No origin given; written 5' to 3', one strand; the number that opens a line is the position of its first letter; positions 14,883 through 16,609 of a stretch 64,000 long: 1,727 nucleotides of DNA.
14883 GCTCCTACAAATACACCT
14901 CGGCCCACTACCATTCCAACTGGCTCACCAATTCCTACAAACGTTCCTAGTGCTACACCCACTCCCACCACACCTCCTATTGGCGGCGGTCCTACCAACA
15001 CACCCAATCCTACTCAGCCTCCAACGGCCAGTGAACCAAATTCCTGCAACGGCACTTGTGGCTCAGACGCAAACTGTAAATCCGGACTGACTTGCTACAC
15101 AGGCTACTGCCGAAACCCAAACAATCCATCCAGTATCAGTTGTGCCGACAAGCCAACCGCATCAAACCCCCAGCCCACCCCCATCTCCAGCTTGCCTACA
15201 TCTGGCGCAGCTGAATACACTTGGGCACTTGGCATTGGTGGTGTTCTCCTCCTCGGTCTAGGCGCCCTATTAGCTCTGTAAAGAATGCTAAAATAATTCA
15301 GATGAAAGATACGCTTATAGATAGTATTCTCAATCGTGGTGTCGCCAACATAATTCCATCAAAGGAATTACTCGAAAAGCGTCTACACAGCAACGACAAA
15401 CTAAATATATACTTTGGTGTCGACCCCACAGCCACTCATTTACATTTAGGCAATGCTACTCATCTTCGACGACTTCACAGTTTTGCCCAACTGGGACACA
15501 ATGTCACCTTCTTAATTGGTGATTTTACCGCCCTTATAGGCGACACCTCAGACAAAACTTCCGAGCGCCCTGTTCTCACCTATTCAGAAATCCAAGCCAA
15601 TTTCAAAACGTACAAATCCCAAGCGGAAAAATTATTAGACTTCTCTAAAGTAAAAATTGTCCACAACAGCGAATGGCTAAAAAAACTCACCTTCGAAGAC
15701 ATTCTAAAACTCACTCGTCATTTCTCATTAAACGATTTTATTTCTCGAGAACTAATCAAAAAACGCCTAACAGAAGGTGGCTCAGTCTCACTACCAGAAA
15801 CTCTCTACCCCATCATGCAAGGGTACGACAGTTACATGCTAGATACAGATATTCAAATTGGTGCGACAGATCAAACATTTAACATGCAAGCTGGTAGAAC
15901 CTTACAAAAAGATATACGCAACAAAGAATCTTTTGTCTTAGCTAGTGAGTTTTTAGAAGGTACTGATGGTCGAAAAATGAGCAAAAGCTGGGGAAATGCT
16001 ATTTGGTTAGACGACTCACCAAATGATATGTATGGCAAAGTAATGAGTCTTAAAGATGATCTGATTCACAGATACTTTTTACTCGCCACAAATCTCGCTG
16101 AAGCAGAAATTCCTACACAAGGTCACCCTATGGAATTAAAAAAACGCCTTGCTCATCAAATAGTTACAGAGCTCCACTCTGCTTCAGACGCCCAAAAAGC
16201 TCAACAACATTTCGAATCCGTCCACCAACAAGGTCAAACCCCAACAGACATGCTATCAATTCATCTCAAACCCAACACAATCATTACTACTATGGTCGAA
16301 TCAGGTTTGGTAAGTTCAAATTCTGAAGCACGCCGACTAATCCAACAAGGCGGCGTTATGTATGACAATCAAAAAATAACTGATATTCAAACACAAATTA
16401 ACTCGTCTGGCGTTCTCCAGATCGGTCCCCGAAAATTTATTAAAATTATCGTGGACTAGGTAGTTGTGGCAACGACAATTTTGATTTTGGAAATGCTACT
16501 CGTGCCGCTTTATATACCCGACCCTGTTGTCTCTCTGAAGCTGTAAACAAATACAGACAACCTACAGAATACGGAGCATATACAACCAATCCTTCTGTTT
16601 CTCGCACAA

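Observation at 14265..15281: Sortase-type surface protein sharing a novel 'CRNP' cysteine module with the sortase-adjacent protein at 55475-56257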

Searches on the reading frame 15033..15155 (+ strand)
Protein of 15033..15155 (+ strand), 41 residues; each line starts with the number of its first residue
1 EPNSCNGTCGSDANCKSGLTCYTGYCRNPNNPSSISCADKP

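Call 33: search_protein_representatives(alignment_id=A2)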
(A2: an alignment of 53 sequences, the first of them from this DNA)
Query: 53 sequences, 38 profile positions. Proteins with E-value up to 0.001 (for the whole library): 2089; up to 1e-10: 444; up to 1e-30: 12. The best 150 are listed.
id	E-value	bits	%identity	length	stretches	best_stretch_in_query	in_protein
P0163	2.2e-92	319.0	-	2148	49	6-37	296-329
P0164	6.3e-42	157.6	-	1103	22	6-28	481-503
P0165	6.5e-40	151.2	-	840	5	1-38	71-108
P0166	1.0e-39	150.5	-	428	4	1-38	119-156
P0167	4.1e-38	145.4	-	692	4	2-38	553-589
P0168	5.0e-37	141.9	-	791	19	6-31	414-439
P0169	1.4e-34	134.1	-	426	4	2-38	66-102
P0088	3.4e-34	132.8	-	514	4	2-38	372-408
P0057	6.0e-32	125.7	-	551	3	2-38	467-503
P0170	2.0e-31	124.0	-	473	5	2-38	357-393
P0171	2.1e-31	124.0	-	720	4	1-38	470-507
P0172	1.0e-30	121.7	-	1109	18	5-27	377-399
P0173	6.8e-30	119.1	-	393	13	5-26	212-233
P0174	5.4e-29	116.2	-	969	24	5-29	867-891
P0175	1.3e-28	115.0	-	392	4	1-38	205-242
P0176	2.8e-28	113.9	-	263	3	1-38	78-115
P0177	6.5e-27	109.5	-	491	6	3-38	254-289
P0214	2.2e-20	88.7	-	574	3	2-37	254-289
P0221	6.7e-20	87.1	-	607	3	2-37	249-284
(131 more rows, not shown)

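Call 34: predict_structure(alignment_id=A2)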
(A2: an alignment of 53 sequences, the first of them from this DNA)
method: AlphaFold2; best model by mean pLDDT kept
length: 38 residues; sequences in the alignment: 53
mean_pLDDT: 91.5   pTM: 0.61
mean pLDDT of the five models: 91.5, 90.9, 89.9, 89.0, 88.3
residues with pLDDT >= 90: 28; 70-90: 10; 50-70: 0; < 50: 0
segments of 3 or more residues with pLDDT < 50: none
pLDDT, mean of each block of 10 residues (from residue 1): 91 93 94 86
secondary structure, 60 per line:
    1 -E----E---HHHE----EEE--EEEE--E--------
elements in order: E19-21 E24-27

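Call 39: fold_search(model_id=the predicted structure, library=pdb)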
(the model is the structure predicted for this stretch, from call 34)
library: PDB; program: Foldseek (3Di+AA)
matches with E <= 10: 52; with E <= 0.001: 0
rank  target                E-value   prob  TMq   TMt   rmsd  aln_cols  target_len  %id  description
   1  5z5k_B                4.8e-01  0.97  0.67  0.39   0.7        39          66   28  Structure of the DCC-Draxin complex (released 2018-06-20)
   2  1h9i_I                5.9e-01  0.90  0.55  0.69   0.6        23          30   30  COMPLEX OF EETI-II MUTANT WITH PORCINE TRYPSIN (released 2004-07-26)
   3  1h9h_I                7.8e-01  0.87  0.56  0.69   0.6        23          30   35  COMPLEX OF EETI-II WITH PORCINE TRYPSIN (released 2004-07-26)
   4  1w7z_A                7.8e-01  0.85  0.55  0.67   0.6        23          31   35  Crystal structure of the free (uncomplexed) Ecballium elaterium trypsin inhibitor (EETI-II) (released 2005-11-01)
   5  2m7t_MODEL_1_A        7.8e-01  0.75  0.52  0.59   0.7        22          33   32  Solution NMR Structure of Engineered Cystine Knot Protein 2.5D (released 2014-05-07)
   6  6cei_MODEL_1_A        9.0e-01  0.80  0.65  0.75   4.2        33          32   24  Solution NMR Structure of Conotoxin GXIA from Conus geographus (released 2018-03-07)
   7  7nam_B                1.0e+00  0.63  0.50  0.58   0.7        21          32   33  LRP6_E1 in complex with Lr-EET-3.5 (released 2022-06-29)
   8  2po8_MODEL_1_A        1.1e+00  0.47  0.55  0.60   2.4        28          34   25  The structure of a two-disulfide intermediate of MCoTI-II (released 2008-05-06)
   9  1la4_MODEL_1_A        1.4e+00  0.66  0.57  0.63   0.8        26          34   31  Solution Structure of SGTx1 (released 2003-11-11)
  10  5o57_MODEL_1_A        1.4e+00  0.60  0.60  0.26   2.1        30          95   30  Solution Structure of the N-terminal Region of Dkk4 (released 2018-06-13)
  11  5t4r_MODEL_1_A        1.6e+00  0.47  0.49  0.53   0.8        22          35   36  NMR solution structure of the Nav1.7 selective spider venom-derived peptide Pn3a (released 2017-09-06)
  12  6mm4_MODEL_1_A        1.6e+00  0.41  0.51  0.58   0.8        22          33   36  Solution NMR Structure of Engineered Cystine Knot Protein 2.5F (released 2019-10-02)
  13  1ixt_MODEL_1_A        1.7e+00  0.33  0.52  0.64   1.7        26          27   35  Structure of a Novel P-Superfamily Spasmodic Conotoxin Reveals an Inhibitory Cystine Knot Motif (released 2003-01-28)
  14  1f2s_I                1.8e+00  0.47  0.48  0.63   0.5        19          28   32  CRYSTAL STRUCTURE OF THE COMPLEX FORMED BETWEEN BOVINE BETA-TRYPSIN AND MCTI-A, A TRYPSIN INHIBITOR OF SQUASH FAMILY A (released 2000-06-05)
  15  1lu0_A                1.8e+00  0.44  0.47  0.61   0.6        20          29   35  Atomic Resolution Structure of Squash Trypsin Inhibitor: Unexpected Metal Coordination (released 2002-08-28)
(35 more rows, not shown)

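Call 40: search_solved_structures(query=A2, max_evalue=10, show_alignments=3)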
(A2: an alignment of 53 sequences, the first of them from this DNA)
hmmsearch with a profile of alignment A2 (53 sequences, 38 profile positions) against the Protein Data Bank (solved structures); distinct sequences matched with E-value up to 10: 24.
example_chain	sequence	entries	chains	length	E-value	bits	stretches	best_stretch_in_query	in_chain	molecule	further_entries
1oig_A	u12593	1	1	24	0.00045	23.6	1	7-28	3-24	Dumpy, isoform Y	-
4pmk_A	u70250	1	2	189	0.0011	22.3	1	2-25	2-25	Kiwellin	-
4x9u_A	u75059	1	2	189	0.0052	20.2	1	2-26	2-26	Kiwellin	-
1f2s_I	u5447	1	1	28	0.016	18.6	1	6-25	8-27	TRYPSIN INHIBITOR A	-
1mct_I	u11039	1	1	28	0.031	17.7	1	6-25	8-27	TRYPSIN INHIBITOR A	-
1h9h_I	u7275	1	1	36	0.081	16.4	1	7-29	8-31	TRYPSIN INHIBITOR II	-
6wqr_A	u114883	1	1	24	0.14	15.7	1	7-25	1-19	HSTX-I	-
3zj2_A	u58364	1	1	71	0.41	14.1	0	14-28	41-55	NUCLEAR POLYADENYLATED RNA-BINDING PROTEIN NAB2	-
1cti_A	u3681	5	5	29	0.45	14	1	7-25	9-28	TRYPSIN INHIBITOR | TRYPSIN INHIBITOR CMTI-I | PROTEIN (TRYPSIN INHIBITOR)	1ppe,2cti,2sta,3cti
1w7z_A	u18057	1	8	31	0.46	14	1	7-29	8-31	TRYPSIN INHIBITOR II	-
1lu0_A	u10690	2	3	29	0.56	13.7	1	7-25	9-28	Trypsin inhibitor I | TRYPSIN INHIBITOR 1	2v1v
1ixt_A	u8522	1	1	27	0.57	13.7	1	3-25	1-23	spasmodic protein tx9a-like protein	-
2mso_A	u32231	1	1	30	0.93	13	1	3-25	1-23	Conotoxin Gm9.1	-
8sdp_I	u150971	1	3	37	1.6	12.2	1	2-24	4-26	Cysteine knot peptide 3A7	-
4r12_A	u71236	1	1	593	1.7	12.2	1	7-25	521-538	Putative uncharacterized protein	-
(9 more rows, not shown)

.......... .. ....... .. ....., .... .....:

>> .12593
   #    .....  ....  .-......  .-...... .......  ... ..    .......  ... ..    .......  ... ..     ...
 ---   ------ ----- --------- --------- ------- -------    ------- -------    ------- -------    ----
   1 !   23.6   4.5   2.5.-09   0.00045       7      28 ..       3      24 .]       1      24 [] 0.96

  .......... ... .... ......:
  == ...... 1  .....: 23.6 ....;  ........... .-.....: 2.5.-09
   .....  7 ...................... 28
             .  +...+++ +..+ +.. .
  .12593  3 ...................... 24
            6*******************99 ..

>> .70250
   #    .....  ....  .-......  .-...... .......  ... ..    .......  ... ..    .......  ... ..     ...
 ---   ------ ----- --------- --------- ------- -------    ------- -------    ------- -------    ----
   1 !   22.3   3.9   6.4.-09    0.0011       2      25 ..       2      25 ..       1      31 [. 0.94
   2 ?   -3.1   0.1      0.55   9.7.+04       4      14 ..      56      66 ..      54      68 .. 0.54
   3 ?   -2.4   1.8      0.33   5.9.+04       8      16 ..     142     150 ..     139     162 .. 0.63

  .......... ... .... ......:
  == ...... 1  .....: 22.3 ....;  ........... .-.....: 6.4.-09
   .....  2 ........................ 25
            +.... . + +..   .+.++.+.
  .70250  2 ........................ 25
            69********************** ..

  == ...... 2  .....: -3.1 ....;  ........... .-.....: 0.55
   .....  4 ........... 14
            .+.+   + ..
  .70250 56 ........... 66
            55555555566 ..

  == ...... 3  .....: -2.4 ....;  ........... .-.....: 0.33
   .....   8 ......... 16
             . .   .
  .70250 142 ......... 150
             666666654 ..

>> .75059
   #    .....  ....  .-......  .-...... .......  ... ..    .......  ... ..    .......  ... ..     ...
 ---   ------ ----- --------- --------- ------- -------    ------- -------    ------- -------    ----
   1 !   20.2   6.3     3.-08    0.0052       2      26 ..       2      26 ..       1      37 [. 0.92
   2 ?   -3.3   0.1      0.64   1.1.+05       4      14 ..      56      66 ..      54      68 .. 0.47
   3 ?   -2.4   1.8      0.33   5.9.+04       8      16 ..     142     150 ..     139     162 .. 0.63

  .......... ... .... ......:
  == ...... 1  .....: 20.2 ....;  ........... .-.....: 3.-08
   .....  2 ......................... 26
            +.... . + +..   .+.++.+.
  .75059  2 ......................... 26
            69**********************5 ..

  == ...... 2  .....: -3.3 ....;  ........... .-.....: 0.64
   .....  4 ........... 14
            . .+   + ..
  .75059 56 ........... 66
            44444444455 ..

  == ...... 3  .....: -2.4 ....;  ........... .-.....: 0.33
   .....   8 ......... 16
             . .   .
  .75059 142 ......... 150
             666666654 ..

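Call 52: search_protein_families(library=pfam, alignment_id=A2, max_evalue=1)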
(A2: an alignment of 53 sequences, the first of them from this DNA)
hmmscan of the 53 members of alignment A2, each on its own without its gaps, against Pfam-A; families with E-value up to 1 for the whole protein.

A. member 1, seq(38 aa): 1 family
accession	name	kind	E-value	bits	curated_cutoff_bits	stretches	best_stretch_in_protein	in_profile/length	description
PF23416.1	DUF7107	-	0.22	12.3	24.6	1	5-25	26-46/48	Domain of unknown function (DUF7107)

B. families by the number of members that match (of 53 scanned): 16 families
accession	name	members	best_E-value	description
PF23416.1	DUF7107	18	0.00023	Domain of unknown function (DUF7107)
PF21164.2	Dumpy_DPY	17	6.5e-07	Dumpy, DPY module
PF02977.21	CarbpepA_inh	6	0.0075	Carboxypeptidase A inhibitor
PF00095.26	WAP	5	0.00051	WAP-type (Whey Acidic Protein) 'four-disulfide core'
PF04706.18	Dickkopf_N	3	0.0033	Dickkopf N-terminal cysteine-rich region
PF21803.3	Nab2-zf4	3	0.092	Nab2-type CCCH zinc finger 4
PF01639.22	v110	2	0.019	Viral family 110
PF01683.23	EB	2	0.036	EB module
PF01666.22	DX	2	0.055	DX module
PF14608.12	zf-CCCH_2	2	0.062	RNA-binding, Nab2-type zinc finger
PF08116.16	Toxin_29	1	0.011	PhTx neurotoxin family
PF14625.12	Lustrin_cystein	1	0.092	Lustrin, cysteine-rich repeated domain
PF14295.12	PAN_4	1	0.11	PAN domain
PF19073.5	DUF5769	1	0.14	Family of unknown function (DUF5769)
PF17907.7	AWS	1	0.32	AWS domain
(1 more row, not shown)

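Call 54: search_protein_families(library=pfam, proteins=[window:15033-15155:+], max_evalue=1)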
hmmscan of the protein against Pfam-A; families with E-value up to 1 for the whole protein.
seq(41 aa): 1 family
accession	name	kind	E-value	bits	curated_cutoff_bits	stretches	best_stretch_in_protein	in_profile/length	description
PF23416.1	DUF7107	-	0.17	12.7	24.6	2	5-26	25-46/48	Domain of unknown function (DUF7107)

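Call 69: list_cluster_members(proteins=[P0166, P0167, P0169, P0176, P0214, P0221, P0170, P0177, P0163, P0168])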
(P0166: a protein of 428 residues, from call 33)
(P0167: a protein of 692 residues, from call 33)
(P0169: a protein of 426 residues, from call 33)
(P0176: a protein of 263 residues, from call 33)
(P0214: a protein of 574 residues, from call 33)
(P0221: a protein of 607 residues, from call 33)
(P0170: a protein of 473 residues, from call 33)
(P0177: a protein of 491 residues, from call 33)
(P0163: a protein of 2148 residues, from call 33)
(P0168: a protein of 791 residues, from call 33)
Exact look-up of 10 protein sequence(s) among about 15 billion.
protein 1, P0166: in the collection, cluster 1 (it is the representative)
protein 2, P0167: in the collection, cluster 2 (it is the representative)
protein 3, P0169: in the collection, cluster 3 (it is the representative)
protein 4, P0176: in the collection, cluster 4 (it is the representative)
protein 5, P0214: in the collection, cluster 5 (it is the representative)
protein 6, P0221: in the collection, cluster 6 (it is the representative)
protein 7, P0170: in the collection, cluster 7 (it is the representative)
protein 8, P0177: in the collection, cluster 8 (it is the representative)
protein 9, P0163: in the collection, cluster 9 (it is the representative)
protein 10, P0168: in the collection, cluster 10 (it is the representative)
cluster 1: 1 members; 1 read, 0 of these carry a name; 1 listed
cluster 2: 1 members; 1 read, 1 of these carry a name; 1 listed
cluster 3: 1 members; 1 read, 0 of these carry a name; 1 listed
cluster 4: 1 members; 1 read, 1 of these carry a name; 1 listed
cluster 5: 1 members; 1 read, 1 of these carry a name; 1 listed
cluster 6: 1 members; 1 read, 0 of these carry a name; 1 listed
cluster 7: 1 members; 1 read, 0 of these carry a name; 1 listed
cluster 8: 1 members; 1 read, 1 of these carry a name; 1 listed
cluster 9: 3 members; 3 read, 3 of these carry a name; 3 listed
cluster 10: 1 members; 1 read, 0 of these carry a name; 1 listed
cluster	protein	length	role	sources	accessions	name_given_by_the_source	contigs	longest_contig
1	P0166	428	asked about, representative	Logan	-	-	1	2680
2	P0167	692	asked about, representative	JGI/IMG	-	hypothetical protein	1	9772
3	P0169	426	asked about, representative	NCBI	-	-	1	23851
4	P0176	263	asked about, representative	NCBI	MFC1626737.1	hypothetical protein ACFL1P_00870 [Patescibacteria group bacterium]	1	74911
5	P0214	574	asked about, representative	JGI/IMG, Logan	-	hypothetical protein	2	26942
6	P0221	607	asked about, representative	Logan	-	-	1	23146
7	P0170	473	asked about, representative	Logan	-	-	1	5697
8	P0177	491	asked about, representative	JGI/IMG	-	hypothetical protein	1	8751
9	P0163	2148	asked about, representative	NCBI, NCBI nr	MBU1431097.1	hypothetical protein KKF91_11215, partial [Myxococcota bacterium] | hypothetical protein [Myxococcota bacterium]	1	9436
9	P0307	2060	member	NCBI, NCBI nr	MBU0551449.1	hypothetical protein KJ940_08130, partial [Myxococcota bacterium] | hypothetical protein [Myxococcota bacterium]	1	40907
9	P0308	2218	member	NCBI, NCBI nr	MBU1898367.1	hypothetical protein KKB55_11515 [Myxococcota bacterium] | hypothetical protein [Myxococcota bacterium]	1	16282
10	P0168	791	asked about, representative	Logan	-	-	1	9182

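Call 73: find_encoding_contigs(protein=P0176, flank=10000, max_places=1)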
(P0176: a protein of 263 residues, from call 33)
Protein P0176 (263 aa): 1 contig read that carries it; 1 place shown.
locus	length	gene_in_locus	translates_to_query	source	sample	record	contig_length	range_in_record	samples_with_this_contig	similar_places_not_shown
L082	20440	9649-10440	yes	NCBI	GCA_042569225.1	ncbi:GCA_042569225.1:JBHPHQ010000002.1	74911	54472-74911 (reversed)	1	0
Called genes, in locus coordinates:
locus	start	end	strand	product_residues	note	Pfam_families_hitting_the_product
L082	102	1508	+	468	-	PF01229:Glyco_hydro_39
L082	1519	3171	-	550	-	PF01943:Polysacc_synt (weak), PF01554:MatE (faint), PF03023:MurJ, PF13440:Polysacc_synt_3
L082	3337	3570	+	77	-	PF01649:Ribosomal_S20p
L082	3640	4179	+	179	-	PF05137:PilN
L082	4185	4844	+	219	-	PF04350:PilO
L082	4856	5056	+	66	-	-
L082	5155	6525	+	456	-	PF19077:Big_13 (weak)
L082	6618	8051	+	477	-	-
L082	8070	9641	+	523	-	-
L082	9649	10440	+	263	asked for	-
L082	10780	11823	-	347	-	PF03816:LytR_cpsA_psr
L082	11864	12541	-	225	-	PF00121:TIM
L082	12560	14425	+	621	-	PF00580:UvrD-helicase, PF13086:AAA_11 (faint), PF13245:AAA_19, PF13604:AAA_30 (faint), PF01443:Viral_helicase1 (faint), PF13361:UvrD_C, PF13538:UvrD_C_2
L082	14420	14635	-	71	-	-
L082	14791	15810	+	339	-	PF02388:FemAB, PF13480:Acetyltransf_6, PF02388:FemAB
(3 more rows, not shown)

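Call 74: find_encoding_contigs(protein=P0169, flank=10000, max_places=1)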
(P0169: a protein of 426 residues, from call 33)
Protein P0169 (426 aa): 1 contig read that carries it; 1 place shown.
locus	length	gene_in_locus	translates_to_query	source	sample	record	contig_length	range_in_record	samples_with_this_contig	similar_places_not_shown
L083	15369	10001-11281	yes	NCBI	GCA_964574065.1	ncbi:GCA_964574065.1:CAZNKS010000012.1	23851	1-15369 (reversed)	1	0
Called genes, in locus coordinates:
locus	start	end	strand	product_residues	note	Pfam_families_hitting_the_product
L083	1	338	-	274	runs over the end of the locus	PF01149:Fapy_DNA_glyco, PF06831:H2TH, PF06827:zf-FPG_IleRS (weak)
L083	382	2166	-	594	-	PF00009:GTP_EFTU, PF03144:GTP_EFTU_D2 (faint), PF00679:EFG_C, PF06421:LepA_C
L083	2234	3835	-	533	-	PF03023:MurJ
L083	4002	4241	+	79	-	PF01649:Ribosomal_S20p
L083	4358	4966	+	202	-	PF05137:PilN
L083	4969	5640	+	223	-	PF04350:PilO, PF10741:T2SSM_b (weak)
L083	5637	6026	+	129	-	-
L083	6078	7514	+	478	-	PF00041:fn3 (weak), PF16656:Pur_ac_phosph_N, PF19077:Big_13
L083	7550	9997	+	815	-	-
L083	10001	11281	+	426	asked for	-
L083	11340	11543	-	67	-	-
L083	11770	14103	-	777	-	PF26449:DUF8128, PF01935:DUF87 (weak), PF10412:TrwB_AAD_bind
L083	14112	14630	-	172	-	-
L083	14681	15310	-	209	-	PF02545:Maf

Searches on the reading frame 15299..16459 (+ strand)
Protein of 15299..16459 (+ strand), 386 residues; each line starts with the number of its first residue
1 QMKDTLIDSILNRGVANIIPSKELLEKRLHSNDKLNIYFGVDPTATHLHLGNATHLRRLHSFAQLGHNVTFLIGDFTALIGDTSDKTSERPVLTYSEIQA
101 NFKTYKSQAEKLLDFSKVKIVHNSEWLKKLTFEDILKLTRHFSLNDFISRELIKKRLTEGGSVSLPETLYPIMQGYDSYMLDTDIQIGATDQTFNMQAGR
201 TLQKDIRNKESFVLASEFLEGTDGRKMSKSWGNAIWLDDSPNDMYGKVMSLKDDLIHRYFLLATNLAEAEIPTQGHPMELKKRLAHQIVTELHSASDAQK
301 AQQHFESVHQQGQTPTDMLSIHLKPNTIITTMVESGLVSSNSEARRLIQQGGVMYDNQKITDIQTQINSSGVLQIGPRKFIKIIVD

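Call 76: search_protein_families(library=pfam, proteins=[window:15299-16459:+], max_evalue=0.0001)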
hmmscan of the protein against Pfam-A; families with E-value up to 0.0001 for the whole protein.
window:15299-16459:+ (386 aa): 3 families
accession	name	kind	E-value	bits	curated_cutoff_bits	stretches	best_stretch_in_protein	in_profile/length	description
PF00579.31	tRNA-synt_1b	-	8.4e-65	219.4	21.1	1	32-309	3-291/292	tRNA synthetases class I (W and Y)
PF22421.1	SYY_C-terminal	-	3.4e-07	30.5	27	1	318-370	11-63/83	Tyrosine--tRNA ligase SYY-like C-terminal domain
PF01479.30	S4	-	4.5e-07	29.9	22.8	1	331-368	6-43/48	S4 domain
